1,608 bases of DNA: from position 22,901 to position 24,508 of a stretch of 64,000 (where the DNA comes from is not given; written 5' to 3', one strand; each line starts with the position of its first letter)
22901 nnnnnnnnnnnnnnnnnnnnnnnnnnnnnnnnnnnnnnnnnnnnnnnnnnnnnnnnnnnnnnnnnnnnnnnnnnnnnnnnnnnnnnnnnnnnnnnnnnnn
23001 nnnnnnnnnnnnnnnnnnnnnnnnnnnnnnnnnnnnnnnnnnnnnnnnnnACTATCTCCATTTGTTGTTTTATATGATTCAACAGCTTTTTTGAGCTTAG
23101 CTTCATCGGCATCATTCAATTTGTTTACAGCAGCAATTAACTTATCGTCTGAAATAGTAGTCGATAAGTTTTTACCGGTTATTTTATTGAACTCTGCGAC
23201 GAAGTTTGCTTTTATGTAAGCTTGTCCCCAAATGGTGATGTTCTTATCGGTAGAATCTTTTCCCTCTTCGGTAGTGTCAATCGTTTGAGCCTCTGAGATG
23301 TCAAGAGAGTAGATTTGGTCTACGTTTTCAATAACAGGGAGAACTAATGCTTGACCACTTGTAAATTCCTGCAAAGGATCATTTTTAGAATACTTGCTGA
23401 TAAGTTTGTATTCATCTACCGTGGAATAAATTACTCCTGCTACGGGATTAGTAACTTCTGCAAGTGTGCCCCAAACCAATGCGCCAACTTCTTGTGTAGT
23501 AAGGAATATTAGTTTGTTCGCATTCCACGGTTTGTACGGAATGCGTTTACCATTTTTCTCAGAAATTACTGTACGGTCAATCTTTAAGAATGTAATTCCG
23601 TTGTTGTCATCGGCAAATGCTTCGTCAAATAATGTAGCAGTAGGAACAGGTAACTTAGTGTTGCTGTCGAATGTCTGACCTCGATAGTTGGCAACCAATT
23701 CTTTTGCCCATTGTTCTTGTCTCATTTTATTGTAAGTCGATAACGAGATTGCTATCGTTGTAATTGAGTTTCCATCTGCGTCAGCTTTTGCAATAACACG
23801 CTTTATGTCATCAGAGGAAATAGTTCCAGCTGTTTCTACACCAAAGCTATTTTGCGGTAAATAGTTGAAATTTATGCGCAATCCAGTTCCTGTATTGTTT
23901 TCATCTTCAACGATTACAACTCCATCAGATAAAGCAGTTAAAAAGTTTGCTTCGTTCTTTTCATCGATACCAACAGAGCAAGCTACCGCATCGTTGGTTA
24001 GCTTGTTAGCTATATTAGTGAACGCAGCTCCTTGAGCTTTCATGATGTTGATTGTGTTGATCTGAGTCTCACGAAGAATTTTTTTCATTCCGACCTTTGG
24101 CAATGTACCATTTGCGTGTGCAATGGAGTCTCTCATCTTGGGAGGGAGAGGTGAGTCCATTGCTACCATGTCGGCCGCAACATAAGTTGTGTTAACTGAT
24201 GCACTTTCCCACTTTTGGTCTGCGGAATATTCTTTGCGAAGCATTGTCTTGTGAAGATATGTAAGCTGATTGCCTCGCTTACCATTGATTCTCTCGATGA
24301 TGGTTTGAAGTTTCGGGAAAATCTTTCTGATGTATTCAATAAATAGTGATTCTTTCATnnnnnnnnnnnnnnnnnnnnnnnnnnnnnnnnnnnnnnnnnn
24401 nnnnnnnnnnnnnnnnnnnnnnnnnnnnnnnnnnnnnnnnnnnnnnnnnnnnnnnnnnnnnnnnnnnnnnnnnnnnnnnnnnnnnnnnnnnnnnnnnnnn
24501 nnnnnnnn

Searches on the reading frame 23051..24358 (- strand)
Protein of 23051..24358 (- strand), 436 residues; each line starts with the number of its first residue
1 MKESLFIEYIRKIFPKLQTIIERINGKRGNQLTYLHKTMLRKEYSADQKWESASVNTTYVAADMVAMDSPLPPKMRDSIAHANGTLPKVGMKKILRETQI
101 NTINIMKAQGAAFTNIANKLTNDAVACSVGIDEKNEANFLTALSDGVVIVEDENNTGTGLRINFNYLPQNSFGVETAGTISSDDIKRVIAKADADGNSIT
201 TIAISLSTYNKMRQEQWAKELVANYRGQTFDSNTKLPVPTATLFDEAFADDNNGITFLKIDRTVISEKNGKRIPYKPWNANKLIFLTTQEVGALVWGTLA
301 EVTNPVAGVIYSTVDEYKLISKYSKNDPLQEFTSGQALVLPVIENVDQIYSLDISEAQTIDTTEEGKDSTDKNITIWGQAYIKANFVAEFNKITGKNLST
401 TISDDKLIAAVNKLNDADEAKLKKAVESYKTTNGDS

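Call 88: search_dna_similar(query=window:23051-24358:-, collection=phages, mode=protein, max_rows=8)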
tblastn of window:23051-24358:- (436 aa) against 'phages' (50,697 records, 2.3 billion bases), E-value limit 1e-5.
Records with a match: 8; places in all: 8; records where one place covers at least 80% of the query: 5.
Best place of each record, by identity: <60% 8.
By first word of the organism name: Cellulophaga 3; Bacteriophage 2; Porphyromonas 2; Phage 1.
By host as written in the record: - 3; Cellulophaga sp. HaHa_2_1 3; Porphyromonas gingivalis ATCC 49417 2.
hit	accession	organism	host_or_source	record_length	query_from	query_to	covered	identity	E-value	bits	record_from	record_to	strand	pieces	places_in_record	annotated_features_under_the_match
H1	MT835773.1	Bacteriophage sp.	human fecal samples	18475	1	422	97%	48.9%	1e-123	400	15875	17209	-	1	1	record has no annotation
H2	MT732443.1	Cellulophaga phage Nekkels_1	Cellulophaga sp. HaHa_2_1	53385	1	420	96%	33.0%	1e-55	204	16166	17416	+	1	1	major capsid protein E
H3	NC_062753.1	Cellulophaga phage Nekkels_1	Cellulophaga sp. HaHa_2_1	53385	1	420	96%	33.0%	1e-55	204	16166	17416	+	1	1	major capsid protein E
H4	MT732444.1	Cellulophaga phage Nekkels_2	Cellulophaga sp. HaHa_2_1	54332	1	420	96%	33.0%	1e-55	204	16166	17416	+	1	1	major capsid protein E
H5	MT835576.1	Bacteriophage sp.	human fecal samples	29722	1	357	82%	36.2%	2e-63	227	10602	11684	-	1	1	record has no annotation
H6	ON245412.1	Phage vB_RanS_PJN03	sewage water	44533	44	352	71%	24.2%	5e-12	74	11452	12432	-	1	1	major capsid protein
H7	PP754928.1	Porphyromonas phage phage005b_ATCC49417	Porphyromonas gingivalis ATCC 49417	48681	60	341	65%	24.1%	2e-11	72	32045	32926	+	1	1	major capsid protein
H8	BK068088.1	Porphyromonas phage phage005a_ATCC49417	Porphyromonas gingivalis ATCC 49417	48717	60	341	65%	24.1%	2e-11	72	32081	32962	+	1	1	major capsid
